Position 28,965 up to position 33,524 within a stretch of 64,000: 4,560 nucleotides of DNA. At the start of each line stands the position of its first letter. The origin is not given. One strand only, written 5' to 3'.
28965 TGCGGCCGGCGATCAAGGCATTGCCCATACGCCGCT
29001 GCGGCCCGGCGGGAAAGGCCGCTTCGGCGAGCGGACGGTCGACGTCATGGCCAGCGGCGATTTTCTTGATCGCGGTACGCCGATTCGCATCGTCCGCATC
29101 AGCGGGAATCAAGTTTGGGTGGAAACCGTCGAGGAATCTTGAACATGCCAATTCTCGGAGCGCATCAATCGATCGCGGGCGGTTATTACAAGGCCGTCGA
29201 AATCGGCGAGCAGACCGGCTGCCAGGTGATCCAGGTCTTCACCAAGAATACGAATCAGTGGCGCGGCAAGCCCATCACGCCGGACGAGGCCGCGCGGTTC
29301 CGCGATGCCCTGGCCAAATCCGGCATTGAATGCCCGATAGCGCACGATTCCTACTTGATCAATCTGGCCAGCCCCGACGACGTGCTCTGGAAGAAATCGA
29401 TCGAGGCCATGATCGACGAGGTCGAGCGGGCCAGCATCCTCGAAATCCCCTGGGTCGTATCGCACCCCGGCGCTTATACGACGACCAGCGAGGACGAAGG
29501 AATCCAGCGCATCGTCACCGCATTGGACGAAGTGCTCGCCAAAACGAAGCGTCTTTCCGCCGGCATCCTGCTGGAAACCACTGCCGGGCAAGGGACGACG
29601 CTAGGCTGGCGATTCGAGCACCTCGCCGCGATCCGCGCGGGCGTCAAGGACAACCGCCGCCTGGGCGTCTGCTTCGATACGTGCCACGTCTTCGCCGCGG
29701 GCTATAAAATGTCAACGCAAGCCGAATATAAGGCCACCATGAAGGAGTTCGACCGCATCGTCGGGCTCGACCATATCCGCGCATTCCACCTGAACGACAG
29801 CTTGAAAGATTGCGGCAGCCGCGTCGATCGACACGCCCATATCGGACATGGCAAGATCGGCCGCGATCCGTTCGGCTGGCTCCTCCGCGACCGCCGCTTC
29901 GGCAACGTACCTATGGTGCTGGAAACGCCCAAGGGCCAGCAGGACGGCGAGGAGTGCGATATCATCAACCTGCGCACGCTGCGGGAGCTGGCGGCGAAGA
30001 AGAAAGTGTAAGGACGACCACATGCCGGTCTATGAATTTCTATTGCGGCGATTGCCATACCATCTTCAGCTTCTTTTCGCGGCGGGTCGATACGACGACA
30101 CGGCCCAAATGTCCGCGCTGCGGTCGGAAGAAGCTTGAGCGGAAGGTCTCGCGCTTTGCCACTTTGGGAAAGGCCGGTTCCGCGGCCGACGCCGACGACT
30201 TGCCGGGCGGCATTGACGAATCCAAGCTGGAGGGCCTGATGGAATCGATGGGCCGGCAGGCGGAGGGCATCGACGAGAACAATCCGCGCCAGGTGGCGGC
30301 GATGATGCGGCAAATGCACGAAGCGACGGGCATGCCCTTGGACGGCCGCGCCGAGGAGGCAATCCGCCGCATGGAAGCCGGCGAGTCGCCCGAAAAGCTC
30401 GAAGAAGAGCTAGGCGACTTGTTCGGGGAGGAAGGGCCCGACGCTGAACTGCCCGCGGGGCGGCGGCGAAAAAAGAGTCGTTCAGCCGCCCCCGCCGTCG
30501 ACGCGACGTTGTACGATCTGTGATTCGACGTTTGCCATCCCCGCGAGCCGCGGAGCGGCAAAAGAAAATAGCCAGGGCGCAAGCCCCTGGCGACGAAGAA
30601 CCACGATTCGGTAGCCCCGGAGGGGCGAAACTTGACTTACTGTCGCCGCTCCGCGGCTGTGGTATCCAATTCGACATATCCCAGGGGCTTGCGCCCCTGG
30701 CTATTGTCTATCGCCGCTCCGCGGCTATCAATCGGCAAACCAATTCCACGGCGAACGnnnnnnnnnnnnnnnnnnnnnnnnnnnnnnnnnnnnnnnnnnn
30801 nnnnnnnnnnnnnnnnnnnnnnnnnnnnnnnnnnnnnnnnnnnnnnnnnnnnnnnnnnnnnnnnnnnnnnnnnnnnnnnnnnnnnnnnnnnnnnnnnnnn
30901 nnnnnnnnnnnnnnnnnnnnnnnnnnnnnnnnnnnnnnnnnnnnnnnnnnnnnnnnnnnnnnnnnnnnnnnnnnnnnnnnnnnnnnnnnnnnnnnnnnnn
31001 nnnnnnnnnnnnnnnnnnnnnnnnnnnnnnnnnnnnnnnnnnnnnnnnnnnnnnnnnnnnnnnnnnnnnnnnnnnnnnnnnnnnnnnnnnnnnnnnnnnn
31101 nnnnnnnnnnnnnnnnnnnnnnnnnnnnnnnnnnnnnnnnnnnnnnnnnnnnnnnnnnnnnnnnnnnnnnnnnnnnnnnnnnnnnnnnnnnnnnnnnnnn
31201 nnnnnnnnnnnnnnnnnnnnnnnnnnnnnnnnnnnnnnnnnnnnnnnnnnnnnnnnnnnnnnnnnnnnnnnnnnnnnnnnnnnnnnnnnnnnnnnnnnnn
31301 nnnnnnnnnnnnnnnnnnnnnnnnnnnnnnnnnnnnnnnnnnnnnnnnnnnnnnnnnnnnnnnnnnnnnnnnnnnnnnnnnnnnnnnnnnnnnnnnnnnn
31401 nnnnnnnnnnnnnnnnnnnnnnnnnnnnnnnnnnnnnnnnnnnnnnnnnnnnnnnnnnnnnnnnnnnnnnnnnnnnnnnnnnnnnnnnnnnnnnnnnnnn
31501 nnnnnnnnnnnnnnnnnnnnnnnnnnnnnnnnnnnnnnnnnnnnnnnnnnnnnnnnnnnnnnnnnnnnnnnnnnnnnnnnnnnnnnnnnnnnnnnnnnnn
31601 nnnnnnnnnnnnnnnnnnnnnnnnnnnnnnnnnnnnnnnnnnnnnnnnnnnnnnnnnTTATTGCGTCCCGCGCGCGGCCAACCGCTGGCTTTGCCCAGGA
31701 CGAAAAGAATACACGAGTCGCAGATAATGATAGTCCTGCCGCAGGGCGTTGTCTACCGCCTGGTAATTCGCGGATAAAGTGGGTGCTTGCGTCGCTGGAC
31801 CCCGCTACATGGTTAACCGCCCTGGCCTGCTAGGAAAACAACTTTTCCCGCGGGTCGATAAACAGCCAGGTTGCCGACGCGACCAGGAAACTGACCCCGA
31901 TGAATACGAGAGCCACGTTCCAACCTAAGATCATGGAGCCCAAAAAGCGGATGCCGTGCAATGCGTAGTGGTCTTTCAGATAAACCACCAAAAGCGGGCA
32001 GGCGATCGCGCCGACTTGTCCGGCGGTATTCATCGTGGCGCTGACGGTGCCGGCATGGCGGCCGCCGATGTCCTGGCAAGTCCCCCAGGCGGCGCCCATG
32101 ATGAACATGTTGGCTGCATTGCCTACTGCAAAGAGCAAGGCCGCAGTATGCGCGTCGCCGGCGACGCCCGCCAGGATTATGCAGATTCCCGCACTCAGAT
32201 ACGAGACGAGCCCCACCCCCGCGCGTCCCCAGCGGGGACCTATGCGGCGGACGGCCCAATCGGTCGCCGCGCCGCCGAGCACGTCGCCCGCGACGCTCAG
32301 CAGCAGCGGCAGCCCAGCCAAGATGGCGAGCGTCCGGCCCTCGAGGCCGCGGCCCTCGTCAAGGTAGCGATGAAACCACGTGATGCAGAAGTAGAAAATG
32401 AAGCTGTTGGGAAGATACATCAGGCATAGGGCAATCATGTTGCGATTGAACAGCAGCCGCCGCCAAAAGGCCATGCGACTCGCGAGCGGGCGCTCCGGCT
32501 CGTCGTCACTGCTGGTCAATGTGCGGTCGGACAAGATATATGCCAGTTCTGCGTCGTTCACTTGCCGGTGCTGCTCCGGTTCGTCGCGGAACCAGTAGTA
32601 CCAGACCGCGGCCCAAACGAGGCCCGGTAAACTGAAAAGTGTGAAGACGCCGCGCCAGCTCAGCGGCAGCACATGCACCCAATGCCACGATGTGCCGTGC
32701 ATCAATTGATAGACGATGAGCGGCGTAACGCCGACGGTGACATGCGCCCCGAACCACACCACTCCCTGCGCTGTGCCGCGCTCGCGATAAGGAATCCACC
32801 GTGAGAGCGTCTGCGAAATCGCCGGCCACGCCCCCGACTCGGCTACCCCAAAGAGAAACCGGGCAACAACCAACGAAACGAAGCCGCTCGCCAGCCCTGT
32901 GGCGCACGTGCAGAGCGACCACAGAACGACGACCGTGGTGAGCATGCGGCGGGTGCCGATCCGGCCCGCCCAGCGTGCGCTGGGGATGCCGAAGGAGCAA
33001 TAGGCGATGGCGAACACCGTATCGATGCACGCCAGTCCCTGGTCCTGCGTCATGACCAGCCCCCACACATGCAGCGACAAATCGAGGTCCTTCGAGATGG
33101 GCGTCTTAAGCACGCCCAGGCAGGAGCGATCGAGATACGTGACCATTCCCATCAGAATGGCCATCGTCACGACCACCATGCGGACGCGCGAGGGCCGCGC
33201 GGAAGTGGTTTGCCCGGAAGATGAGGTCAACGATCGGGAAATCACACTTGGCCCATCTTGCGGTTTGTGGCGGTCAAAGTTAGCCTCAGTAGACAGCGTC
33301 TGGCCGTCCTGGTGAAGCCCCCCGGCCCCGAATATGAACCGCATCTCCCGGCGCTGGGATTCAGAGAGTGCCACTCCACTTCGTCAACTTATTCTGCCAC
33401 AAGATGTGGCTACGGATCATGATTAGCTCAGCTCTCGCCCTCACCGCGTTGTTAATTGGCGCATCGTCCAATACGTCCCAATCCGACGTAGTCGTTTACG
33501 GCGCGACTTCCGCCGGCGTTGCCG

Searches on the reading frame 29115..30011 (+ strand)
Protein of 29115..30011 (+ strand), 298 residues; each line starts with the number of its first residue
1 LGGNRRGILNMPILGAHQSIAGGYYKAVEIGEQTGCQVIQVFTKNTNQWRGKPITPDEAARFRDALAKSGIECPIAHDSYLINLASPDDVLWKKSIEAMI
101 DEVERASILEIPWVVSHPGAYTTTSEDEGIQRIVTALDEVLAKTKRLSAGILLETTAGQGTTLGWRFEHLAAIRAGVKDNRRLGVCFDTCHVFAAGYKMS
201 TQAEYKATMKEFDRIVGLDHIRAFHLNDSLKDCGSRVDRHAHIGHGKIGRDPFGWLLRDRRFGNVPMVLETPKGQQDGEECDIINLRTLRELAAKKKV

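Call 44: search_protein_families(library=pfam, proteins=[window:29115-30011:+], max_evalue=0.0001)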
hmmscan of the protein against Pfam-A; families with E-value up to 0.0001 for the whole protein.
window:29115-30011:+ (298 aa): 1 family
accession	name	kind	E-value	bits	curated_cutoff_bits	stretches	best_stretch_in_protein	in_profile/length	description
PF01261.30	AP_endonuc_2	-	1.5e-53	182.5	31.1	1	32-275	5-233/249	Xylose isomerase-like TIM barrel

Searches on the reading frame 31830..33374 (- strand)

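Call 44: search_protein_families(library=pfam, proteins=[window:31830-33374:-], max_evalue=0.0001)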
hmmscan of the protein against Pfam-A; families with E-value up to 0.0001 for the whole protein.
window:31830-33374:- (514 aa): 1 family
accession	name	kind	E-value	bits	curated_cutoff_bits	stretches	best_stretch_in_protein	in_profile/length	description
PF07690.21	MFS_1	-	1.1e-42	146.7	33.4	1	73-458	2-345/347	Major Facilitator Superfamily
